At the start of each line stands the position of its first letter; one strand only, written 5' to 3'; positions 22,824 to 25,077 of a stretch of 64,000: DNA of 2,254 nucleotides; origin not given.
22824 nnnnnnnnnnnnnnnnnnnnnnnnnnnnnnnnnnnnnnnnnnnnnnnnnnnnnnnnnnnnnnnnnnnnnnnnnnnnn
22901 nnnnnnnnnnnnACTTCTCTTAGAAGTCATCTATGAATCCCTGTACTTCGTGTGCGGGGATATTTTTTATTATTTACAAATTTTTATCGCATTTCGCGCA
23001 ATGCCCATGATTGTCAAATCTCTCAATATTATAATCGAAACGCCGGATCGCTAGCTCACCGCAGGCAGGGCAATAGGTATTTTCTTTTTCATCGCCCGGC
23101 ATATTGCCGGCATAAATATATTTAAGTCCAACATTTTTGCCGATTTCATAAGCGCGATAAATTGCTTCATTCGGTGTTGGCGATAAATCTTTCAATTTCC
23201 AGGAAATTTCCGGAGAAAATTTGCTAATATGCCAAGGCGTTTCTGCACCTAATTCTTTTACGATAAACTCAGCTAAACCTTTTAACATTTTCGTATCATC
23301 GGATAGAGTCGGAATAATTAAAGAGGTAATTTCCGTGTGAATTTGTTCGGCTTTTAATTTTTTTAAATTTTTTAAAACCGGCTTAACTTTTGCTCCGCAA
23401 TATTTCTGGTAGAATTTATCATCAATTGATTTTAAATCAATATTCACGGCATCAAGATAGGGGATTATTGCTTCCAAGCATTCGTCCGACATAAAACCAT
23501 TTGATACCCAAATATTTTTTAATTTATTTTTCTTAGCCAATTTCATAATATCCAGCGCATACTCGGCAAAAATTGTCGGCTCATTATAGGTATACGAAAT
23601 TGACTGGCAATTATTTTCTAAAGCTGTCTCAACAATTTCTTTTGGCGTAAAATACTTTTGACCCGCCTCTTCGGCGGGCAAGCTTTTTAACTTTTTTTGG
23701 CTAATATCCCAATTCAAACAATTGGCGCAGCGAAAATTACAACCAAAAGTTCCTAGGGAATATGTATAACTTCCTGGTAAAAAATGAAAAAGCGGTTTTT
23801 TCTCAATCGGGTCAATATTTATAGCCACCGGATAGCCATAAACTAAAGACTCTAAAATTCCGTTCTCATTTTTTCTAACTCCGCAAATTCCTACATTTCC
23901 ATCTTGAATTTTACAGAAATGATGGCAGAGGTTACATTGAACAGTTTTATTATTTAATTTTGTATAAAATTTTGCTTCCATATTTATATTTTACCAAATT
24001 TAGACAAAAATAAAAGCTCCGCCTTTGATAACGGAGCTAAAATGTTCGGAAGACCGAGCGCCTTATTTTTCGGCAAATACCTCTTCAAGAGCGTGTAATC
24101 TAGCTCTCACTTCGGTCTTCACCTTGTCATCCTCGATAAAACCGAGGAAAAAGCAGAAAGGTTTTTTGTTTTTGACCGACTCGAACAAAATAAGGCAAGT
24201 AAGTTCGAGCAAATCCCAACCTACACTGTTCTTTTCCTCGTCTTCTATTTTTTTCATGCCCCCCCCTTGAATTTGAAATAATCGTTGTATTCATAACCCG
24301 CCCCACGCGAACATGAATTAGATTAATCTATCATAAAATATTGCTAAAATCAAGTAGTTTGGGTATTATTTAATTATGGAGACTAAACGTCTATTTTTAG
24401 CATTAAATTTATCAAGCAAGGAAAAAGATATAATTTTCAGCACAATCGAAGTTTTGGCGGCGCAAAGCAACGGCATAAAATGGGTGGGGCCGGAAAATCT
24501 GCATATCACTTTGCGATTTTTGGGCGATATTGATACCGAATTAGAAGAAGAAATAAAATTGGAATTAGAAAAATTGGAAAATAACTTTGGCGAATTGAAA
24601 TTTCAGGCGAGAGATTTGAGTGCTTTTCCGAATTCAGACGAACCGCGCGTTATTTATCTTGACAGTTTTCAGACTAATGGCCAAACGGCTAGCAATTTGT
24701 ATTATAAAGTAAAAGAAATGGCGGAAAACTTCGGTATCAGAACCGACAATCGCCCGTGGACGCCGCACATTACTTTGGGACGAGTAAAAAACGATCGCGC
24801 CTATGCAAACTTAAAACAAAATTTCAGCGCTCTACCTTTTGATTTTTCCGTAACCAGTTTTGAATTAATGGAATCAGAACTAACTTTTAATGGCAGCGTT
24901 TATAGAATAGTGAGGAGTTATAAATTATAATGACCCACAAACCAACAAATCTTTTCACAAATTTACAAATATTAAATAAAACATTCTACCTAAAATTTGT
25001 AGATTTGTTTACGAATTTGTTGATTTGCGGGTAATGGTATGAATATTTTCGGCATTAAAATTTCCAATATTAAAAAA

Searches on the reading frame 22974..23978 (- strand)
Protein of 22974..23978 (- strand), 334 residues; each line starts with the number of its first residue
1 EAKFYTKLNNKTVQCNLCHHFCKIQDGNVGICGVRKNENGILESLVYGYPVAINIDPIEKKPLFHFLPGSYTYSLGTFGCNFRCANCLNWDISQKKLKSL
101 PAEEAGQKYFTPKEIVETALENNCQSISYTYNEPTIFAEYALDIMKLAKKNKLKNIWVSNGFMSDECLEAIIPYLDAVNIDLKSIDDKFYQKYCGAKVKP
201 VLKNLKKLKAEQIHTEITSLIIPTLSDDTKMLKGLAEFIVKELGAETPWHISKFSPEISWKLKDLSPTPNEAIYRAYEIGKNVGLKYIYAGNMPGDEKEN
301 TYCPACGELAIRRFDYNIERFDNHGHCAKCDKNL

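Call 29: search_protein_families(library=pfam, proteins=[window:22974-23978:-], max_evalue=0.001)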
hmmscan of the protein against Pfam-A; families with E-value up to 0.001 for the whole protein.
window:22974-23978:- (334 aa): 2 families
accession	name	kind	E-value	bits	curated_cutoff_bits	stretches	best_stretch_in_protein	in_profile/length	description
PF04055.27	Radical_SAM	-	4.8e-20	72.8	29.5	1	77-229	4-158/166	Radical SAM superfamily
PF13353.11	Fer4_12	-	4.5e-07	30.7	22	1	78-192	13-120/137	4Fe-4S single cluster domain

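Call 48: search_protein_families(library=ncbifam, proteins=[window:22974-23978:-], max_evalue=0.001)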
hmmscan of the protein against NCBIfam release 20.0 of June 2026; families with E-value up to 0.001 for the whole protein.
window:22974-23978:- (334 aa): 19 families
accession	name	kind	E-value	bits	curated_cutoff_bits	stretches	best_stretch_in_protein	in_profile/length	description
TIGR04337.1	AmmeMemoSam_rS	hypoth_equivalog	4.2e-98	328.4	220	1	2-333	1-328/349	AmmeMemoRadiSam system radical SAM enzyme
TIGR02493.1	PFLA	equivalog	1.4e-16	60.6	231.75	1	79-240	24-184/235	pyruvate formate-lyase-activating protein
TIGR04041.1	activase_YjjW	hypoth_equivalog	7e-16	58.5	250.2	1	109-256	92-240/276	YjjW family glycine radical enzyme activase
NF048010.1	SfplDhtActHpsHDes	equivalog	5.6e-13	48.4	430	1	132-241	140-251/298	(2S)-3-sulfopropanediol dehydratase activating enzyme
NF048008.1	SfplDhtActHpfHKleb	equivalog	7.4e-13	48.5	500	1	132-245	135-248/308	(2S)-3-sulfopropanediol dehydratase activating enzyme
TIGR02494.1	PFLE_PFLC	subfamily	1.1e-12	47.9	174.35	1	133-243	133-243/293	glycyl-radical enzyme activating protein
NF008356.0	PRK11145.1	equivalog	7.8e-12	45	375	1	78-241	28-190/246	pyruvate formate lyase 1-activating protein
NF033719.1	ind_deCO2_activ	equivalog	8.6e-12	45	425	1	129-241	135-247/302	indoleacetate decarboxylase activase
NF043069.1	T4HPD_activ_SAM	equivalog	4.8e-10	39.3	425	1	121-241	121-241/299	trans-4-hydroxy-L-proline dehydratase activase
NF033717.2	HPDL_rSAM_activ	equivalog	5e-10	39.1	420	1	127-240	134-249/311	4-hydroxyphenylacetate decarboxylase activase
TIGR04003.1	rSAM_BssD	equivalog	3.9e-08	32.8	496.45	1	123-241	127-246/314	[benzylsuccinate synthase]-activating enzyme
TIGR02495.1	NrdG2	equivalog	1.1e-07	31.4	131.15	1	68-230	14-172/193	anaerobic ribonucleoside-triphosphate reductase activating protein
NF038283.1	viperin_w_prok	equivalog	2.3e-07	30.3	180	1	80-192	12-124/281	viperin family antiviral radical SAM protein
TIGR02666.1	moaA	equivalog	2.4e-07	30.1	284.05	1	80-238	20-179/336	GTP 3',8-cyclase MoaA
TIGR04395.1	cutC_activ_rSAM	equivalog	5.2e-07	29.2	360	1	130-240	136-246/309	choline TMA-lyase-activating enzyme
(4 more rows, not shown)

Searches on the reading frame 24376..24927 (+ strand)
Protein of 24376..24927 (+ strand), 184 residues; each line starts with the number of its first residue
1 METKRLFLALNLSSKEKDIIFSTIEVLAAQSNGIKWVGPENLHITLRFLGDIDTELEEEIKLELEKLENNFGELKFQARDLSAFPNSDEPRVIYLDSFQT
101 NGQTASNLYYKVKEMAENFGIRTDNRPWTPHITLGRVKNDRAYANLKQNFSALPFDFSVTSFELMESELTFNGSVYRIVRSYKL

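Call 29: search_protein_families(library=pfam, proteins=[window:24376-24927:+], max_evalue=0.001)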
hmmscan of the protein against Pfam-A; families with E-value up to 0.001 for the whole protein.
window:24376-24927:+ (184 aa): 3 families
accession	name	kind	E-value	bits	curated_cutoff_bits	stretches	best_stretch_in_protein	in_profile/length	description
PF02834.22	LigT_PEase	-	4.1e-26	91.4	23.3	2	29-94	22-87/87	LigT like Phosphoesterase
PF13563.12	2_5_RNA_ligase2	-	4.2e-12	46.8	27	1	30-167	14-148/152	2'-5' RNA ligase superfamily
PF10469.15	AKAP7_NLS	-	0.00024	21.5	24.4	1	37-152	38-165/208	AKAP7 2'5' RNA ligase-like domain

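Call 48: search_protein_families(library=ncbifam, proteins=[window:24376-24927:+], max_evalue=0.001)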
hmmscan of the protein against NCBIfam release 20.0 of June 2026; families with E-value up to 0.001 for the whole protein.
window:24376-24927:+ (184 aa): 3 families
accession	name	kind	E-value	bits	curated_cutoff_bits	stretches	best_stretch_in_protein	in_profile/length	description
TIGR02258.1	2_5_ligase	equivalog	2.2e-39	135.2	65.7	1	5-184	2-180/180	RNA 2',3'-cyclic phosphodiesterase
NF011704.0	PRK15124.1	equivalog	1.5e-11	44.6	184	1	2-184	3-174/176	RNA 2',3'-cyclic phosphodiesterase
NF010223.0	PRK13679.1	equivalog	0.00081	19.3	129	0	43-151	34-135/170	hypothetical protein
